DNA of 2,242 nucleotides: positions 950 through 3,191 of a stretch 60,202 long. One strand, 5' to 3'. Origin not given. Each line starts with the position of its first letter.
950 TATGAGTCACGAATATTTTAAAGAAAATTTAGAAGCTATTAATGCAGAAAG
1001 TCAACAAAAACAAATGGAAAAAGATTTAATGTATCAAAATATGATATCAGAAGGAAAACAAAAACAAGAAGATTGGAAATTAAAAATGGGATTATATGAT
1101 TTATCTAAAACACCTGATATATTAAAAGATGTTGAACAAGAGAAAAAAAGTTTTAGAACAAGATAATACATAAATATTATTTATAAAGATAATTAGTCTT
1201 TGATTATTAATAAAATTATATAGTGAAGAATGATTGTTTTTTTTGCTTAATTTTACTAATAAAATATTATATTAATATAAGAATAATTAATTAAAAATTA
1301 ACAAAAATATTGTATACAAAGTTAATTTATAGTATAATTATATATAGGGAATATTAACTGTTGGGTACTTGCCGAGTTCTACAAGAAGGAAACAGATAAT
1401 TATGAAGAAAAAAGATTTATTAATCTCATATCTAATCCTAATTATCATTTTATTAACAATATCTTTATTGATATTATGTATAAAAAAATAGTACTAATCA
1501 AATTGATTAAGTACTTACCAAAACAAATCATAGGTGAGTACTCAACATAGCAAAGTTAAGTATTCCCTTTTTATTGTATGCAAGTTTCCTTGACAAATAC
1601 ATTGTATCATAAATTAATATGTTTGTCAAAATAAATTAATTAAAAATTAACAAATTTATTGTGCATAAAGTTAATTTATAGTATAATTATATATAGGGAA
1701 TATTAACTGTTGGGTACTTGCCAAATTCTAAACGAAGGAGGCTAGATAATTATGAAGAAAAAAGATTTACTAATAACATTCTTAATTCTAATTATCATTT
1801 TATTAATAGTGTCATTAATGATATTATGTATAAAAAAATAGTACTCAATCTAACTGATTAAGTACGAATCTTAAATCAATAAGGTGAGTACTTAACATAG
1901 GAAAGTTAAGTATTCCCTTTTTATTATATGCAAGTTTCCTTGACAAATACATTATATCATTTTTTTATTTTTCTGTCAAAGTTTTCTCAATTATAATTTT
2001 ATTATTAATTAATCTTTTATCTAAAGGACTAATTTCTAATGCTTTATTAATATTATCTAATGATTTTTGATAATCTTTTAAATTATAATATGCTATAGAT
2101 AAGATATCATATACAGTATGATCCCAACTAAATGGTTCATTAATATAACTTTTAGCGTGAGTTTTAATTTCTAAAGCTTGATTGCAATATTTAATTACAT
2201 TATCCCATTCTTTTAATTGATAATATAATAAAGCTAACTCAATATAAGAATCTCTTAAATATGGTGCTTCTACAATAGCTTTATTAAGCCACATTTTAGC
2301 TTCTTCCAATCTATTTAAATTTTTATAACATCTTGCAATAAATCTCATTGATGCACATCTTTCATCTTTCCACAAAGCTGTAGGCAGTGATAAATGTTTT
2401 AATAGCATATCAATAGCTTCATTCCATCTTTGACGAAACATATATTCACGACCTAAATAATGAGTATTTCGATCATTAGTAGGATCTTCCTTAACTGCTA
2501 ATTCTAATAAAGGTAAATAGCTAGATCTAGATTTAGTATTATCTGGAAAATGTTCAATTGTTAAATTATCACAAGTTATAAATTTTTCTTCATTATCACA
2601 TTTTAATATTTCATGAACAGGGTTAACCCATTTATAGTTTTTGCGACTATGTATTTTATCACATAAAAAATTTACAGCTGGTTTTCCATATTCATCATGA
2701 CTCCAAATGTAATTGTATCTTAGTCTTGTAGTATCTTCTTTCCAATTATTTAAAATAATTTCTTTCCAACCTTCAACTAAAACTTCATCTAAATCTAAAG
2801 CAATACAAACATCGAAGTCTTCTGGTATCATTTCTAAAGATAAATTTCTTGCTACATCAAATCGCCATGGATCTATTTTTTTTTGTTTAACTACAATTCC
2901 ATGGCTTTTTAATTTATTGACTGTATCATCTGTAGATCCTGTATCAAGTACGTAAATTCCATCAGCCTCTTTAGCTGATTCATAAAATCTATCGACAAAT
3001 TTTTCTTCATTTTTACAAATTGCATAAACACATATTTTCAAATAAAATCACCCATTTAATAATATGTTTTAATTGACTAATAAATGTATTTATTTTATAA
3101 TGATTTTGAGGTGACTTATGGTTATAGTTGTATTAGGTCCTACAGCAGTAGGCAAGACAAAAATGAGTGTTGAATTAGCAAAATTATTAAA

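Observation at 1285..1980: Tandem pair of candidate type I toxin-antitoxin modules (29-aa membrane peptide plus convergent antisense RNA)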

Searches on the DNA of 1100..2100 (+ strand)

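Call 4: search_rna_families(source=window, start=1100, end=2100, threshold=evalue, max_evalue=10, show_alignments=3)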
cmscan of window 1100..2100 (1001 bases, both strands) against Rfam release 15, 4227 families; matches with E-value up to 10: 2.
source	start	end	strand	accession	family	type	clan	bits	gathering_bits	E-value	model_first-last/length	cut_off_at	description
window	1499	1548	-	RF01413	miR-430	Gene; miRNA;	CL00096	18.4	47.3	2.2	1-70/70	no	miR-430 microRNA precursor family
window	1453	1516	-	RF02527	SSRC38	Gene; sRNA;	-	15.7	80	5.5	1-166/166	no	Streptococcus sRNA SSRC38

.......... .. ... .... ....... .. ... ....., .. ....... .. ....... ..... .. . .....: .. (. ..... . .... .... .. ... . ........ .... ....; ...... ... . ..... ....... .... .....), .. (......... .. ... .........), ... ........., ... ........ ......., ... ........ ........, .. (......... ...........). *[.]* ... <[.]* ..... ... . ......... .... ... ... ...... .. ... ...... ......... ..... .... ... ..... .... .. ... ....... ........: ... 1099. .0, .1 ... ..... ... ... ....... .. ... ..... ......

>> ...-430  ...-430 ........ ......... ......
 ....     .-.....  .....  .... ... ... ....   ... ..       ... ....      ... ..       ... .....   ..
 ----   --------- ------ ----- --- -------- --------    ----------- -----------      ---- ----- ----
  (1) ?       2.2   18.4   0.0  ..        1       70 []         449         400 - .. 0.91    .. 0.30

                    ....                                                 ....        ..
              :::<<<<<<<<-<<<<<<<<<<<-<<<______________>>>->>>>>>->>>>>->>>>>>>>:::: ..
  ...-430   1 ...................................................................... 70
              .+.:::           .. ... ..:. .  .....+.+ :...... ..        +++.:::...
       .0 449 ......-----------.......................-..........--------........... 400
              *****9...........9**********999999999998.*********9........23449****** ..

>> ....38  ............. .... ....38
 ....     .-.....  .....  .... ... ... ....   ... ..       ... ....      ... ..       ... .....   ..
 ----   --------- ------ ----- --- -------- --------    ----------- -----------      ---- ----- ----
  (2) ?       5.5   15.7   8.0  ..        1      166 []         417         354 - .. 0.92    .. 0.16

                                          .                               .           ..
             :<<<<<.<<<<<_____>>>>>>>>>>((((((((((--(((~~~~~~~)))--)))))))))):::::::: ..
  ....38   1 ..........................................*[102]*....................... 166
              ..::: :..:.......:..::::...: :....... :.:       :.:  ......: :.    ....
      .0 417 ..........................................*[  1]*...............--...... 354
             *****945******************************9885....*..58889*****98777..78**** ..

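Call 77: search_dna_similar(query=window:1300-1640:+, collection=plasmids, mode=distant, max_rows=10)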
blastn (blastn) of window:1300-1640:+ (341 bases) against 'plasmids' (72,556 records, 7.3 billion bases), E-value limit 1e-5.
No match.

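Call 78: search_dna_similar(query=window:1300-1640:+, collection=phages, mode=distant, max_rows=10)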
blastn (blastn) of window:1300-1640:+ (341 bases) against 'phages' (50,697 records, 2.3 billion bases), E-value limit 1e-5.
No match.

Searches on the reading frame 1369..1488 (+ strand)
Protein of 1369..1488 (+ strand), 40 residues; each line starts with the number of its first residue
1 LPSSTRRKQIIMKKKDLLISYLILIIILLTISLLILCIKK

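Call 12: find_homologous_proteins(query=window:1369-1488:+, max_evalue=10)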
Query seq(40 aa): no candidate shares three 5-residue words with the query. No homologue found.

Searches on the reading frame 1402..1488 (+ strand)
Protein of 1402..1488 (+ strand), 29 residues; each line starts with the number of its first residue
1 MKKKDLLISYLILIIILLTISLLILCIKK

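Call 6: search_protein_families(library=pfam, proteins=[window:1402-1488:+], max_evalue=10)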
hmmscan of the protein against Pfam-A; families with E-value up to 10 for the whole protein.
seq(29 aa): 0 families

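Call 50: search_protein_families(library=ncbifam, proteins=[window:1402-1488:+], max_evalue=10)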
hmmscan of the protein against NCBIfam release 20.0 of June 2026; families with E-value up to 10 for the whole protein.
seq(29 aa): 1 family
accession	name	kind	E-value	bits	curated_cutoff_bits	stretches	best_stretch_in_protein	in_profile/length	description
TIGR04313.1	aro_clust_Mycop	subfamily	2.9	7.5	40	1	1-28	1-25/296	aromatic motif membrane protein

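Call 63: list_cluster_members(proteins=[window:1402-1488:+, window:1752-1838:+, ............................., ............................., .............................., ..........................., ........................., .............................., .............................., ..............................])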
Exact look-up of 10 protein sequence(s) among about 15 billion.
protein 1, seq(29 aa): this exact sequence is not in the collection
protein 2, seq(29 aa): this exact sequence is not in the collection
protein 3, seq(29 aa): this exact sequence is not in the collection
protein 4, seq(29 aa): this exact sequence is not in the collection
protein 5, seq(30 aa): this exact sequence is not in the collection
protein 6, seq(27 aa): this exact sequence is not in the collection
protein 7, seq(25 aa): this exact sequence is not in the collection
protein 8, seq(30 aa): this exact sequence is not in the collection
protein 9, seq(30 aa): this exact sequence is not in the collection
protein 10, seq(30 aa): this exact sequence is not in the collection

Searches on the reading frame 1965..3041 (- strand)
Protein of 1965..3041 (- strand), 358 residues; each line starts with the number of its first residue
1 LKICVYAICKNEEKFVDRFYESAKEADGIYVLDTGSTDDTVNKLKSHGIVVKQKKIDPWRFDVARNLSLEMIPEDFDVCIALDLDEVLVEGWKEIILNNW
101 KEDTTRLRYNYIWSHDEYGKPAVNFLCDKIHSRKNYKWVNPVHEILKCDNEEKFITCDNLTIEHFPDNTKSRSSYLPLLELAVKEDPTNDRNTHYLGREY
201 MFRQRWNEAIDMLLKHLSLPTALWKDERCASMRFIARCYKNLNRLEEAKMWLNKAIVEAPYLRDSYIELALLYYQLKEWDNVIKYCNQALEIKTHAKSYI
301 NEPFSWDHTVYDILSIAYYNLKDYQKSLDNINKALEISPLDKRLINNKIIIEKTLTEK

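Call 13: find_encoding_contigs(protein=window:1965-3041:-, flank=4000, max_places=10)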
Protein window:1965-3041:- (358 aa): 1 contig read that carries it; 1 place shown.
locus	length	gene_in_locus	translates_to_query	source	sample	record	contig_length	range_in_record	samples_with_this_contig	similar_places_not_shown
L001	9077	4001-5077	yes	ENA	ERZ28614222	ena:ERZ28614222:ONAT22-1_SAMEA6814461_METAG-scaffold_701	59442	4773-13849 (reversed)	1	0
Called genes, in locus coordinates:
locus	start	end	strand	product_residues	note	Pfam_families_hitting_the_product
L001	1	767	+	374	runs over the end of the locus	PF01098:FTSW_RODA_SPOVE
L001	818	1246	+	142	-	-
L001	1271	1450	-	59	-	PF01783:Ribosomal_L32p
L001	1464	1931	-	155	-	PF02620:YceD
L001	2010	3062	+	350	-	PF01467:CTP_transf_like (faint), PF05636:HIGH_NTase1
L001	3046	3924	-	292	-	PF01745:IPT (weak), PF13238:AAA_18 (faint), PF01715:IPPT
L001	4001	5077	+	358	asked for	PF00535:Glycos_transf_2 (weak), PF07719:TPR_2 (faint), PF13428:TPR_14 (faint), PF21033:RMD1-3 (faint), PF13424:TPR_12 (faint), PF00515:TPR_1 (faint), PF13176:TPR_7 (faint), PF13181:TPR_8 (faint), +1 more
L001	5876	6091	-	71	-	-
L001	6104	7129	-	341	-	PF02547:Queuosine_synth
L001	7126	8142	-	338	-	PF05496:RuvB_N, PF13173:AAA_14 (weak), PF00004:AAA, PF07728:AAA_5 (weak), PF17864:AAA_lid_4, PF05491:WHD_RuvB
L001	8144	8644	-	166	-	-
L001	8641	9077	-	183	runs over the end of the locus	PF01330:RuvA_N, PF14520:HHH_5, PF07499:RuvA_C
